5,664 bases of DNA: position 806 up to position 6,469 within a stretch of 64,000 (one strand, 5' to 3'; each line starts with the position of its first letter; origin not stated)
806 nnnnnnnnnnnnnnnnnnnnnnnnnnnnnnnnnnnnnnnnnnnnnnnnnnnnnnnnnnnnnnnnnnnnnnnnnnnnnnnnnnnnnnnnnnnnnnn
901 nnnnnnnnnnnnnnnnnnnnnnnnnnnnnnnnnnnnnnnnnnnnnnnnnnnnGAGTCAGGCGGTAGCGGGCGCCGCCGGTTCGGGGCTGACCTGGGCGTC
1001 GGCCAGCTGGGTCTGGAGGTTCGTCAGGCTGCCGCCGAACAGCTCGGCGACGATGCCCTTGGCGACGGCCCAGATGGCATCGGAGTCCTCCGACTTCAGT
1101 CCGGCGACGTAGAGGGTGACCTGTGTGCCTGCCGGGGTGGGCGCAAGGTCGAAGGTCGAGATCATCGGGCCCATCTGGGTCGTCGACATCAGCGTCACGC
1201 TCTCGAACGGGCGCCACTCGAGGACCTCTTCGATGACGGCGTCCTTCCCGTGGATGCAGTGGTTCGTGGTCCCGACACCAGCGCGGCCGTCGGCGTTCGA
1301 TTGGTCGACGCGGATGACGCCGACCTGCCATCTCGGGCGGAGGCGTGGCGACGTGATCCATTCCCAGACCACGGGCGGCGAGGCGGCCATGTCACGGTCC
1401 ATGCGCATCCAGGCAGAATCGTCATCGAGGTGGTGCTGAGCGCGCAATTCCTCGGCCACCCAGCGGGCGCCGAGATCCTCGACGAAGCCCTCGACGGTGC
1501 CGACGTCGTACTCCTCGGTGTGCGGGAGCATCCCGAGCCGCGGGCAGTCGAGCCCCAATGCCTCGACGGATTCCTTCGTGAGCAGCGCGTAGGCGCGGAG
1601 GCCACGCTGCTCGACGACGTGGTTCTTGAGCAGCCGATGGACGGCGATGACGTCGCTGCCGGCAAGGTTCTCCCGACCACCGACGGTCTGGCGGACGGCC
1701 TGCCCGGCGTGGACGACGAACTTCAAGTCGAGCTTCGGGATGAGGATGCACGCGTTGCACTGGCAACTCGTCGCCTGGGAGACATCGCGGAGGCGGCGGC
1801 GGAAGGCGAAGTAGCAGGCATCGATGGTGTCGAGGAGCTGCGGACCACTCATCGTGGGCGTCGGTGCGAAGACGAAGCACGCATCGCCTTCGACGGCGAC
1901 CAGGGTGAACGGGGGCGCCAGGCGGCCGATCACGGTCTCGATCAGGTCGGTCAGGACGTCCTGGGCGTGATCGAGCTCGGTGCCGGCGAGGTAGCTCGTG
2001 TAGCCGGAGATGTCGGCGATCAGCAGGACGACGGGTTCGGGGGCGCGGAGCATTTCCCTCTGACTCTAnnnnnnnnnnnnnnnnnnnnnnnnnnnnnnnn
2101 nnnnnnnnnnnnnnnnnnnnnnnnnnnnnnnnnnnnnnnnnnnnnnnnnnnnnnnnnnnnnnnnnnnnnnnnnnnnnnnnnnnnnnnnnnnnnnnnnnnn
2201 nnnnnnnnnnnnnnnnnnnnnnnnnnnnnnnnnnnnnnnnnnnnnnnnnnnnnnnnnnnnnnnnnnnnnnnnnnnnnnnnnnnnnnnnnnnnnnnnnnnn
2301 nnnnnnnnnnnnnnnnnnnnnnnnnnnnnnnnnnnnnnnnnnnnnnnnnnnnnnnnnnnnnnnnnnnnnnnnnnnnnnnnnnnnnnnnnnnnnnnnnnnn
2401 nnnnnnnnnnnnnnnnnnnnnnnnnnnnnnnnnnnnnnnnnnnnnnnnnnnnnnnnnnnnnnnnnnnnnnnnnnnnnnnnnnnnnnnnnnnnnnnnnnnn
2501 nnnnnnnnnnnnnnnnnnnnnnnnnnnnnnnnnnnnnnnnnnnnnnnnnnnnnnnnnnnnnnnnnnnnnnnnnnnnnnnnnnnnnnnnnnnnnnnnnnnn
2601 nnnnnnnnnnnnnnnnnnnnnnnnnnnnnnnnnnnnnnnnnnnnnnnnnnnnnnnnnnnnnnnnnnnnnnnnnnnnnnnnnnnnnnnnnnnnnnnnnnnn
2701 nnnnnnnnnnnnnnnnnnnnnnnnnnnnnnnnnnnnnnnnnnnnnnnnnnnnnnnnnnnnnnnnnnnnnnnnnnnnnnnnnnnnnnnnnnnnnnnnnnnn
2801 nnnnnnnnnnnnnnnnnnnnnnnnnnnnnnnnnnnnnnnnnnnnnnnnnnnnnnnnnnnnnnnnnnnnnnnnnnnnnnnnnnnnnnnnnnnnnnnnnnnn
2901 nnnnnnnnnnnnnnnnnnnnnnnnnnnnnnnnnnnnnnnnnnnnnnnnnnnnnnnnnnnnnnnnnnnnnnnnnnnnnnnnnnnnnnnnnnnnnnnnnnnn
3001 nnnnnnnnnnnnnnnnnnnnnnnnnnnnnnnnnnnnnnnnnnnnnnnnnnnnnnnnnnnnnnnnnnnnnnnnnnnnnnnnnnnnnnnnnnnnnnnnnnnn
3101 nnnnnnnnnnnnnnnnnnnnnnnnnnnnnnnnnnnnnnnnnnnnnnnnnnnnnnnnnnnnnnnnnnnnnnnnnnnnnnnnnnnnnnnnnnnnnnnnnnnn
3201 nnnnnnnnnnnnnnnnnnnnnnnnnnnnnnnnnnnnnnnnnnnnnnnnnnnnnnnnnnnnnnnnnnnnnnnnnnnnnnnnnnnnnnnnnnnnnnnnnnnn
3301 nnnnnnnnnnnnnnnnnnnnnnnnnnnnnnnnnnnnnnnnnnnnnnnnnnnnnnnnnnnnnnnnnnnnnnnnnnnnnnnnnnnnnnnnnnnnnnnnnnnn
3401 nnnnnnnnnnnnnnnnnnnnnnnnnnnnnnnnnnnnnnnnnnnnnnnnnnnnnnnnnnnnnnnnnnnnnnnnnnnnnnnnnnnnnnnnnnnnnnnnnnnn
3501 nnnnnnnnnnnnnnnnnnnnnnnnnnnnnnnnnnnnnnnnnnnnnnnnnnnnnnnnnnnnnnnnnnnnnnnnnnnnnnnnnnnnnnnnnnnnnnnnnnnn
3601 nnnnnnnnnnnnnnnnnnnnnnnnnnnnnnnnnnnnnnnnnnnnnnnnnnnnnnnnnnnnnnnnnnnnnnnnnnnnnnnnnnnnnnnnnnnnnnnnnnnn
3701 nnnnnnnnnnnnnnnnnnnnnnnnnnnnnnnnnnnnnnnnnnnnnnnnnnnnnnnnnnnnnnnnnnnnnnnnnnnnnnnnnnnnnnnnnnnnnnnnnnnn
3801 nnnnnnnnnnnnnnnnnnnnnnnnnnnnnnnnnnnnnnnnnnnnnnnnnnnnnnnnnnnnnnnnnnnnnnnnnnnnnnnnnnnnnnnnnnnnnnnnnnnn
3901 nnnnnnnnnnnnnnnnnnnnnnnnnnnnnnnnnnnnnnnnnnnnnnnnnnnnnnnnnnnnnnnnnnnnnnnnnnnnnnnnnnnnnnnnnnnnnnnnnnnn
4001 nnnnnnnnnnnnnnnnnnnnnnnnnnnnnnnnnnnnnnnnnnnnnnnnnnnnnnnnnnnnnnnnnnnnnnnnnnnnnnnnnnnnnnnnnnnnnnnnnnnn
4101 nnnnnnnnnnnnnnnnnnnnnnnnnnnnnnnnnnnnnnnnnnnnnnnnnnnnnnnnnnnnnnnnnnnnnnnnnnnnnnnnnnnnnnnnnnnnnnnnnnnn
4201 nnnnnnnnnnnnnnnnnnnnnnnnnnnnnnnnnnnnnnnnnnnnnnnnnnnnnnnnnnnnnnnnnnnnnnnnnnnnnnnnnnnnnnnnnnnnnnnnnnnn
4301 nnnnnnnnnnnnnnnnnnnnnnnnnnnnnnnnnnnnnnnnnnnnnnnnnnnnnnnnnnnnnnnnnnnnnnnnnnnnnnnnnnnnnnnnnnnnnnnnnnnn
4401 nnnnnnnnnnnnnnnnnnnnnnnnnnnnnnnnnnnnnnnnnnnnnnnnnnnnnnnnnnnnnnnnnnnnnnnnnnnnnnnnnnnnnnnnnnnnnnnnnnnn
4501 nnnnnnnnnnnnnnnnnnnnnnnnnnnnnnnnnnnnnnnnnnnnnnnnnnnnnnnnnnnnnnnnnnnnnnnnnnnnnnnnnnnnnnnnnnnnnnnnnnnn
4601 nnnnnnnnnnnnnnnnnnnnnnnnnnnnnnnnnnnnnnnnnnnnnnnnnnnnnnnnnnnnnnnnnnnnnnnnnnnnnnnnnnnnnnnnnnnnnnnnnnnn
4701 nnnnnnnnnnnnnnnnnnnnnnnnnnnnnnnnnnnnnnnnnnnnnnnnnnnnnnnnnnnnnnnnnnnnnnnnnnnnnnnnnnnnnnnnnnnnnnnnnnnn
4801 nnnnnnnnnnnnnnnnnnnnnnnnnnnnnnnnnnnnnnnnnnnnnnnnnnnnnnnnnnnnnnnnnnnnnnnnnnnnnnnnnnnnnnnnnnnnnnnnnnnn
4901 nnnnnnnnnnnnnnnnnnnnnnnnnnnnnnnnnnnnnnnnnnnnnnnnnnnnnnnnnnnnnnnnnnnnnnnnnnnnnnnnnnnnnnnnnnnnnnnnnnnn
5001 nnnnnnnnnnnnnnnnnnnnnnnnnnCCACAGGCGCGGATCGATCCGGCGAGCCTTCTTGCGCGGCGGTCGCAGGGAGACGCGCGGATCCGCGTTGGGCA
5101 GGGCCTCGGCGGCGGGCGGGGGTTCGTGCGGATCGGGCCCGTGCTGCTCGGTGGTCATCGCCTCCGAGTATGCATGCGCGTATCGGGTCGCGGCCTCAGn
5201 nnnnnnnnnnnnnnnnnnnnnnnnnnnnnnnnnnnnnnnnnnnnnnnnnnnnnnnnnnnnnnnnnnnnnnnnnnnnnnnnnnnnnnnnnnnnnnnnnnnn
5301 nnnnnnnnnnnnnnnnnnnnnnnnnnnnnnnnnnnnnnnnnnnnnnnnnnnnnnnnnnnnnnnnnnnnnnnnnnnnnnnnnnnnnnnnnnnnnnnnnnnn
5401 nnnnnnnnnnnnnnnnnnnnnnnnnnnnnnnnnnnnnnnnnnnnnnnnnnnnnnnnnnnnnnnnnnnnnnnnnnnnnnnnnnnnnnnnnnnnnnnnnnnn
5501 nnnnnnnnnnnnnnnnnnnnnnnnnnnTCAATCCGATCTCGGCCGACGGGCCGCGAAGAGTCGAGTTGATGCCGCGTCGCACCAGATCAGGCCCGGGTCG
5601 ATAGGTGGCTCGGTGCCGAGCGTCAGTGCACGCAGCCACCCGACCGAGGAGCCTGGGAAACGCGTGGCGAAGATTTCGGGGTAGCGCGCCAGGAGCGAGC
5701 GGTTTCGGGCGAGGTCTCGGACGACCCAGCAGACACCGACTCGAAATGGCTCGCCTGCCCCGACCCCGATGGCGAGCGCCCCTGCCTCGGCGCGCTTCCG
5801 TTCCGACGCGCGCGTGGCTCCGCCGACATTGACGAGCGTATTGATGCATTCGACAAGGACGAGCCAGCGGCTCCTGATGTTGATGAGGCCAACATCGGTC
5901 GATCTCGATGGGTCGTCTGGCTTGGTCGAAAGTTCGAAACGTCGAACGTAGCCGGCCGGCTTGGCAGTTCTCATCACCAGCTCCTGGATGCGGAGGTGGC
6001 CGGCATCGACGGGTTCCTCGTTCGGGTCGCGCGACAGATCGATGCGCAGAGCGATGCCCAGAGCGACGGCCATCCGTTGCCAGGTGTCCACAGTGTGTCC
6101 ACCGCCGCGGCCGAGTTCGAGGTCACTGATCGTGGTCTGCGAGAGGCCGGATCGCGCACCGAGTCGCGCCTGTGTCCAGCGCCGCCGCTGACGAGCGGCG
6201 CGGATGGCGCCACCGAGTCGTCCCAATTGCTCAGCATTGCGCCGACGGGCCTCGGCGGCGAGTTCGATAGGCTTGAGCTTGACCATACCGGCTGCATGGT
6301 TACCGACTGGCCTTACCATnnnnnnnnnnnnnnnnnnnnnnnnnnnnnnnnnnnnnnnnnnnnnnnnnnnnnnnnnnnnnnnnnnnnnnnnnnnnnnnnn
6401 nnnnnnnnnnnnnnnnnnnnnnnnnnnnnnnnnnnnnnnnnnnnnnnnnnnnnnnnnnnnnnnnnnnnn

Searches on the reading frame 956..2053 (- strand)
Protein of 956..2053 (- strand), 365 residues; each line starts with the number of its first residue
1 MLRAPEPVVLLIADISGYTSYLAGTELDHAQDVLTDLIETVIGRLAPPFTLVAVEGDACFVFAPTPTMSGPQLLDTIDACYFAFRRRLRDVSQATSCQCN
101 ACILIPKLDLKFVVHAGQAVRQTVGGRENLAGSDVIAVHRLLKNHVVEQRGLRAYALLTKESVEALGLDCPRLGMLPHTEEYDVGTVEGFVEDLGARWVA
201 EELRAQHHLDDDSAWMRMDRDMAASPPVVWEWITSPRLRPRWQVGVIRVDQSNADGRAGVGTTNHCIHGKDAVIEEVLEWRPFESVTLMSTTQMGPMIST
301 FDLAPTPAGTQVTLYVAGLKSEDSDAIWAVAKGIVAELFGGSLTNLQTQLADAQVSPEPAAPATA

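Call 16: search_protein_families(library=pfam, proteins=[window:956-2053:-], max_evalue=0.001)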
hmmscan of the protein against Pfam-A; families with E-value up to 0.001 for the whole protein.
window:956-2053:- (365 aa): 3 families
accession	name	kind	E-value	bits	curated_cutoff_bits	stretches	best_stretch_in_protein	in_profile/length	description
PF10851.13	DUF2652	-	1.3e-28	99.8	22.1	1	35-147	2-114/118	Protein of unknown function (DUF2652)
PF10604.15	Polyketide_cyc2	-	3.6e-10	40.7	27.4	1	218-350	6-141/142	Polyketide cyclase / dehydrase and lipid transport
PF08327.17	AHSA1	-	5.7e-06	27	22.1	1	224-328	2-108/125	Activator of Hsp90 ATPase homolog 1-like protein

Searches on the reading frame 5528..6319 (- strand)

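Call 16: search_protein_families(library=pfam, proteins=[window:5528-6319:-], max_evalue=0.001)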
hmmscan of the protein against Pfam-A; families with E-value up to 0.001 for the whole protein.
window:5528-6319:- (263 aa): 3 families
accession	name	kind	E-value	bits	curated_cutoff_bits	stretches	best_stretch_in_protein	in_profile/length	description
PF13560.12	HTH_31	-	1.6e-08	35.2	27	1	34-88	1-55/64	Helix-turn-helix domain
PF01381.28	HTH_3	-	1.6e-08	34.9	23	1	39-91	1-52/55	Helix-turn-helix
PF13744.12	HTH_37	-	1.8e-05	24.9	27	1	34-94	18-78/80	Helix-turn-helix domain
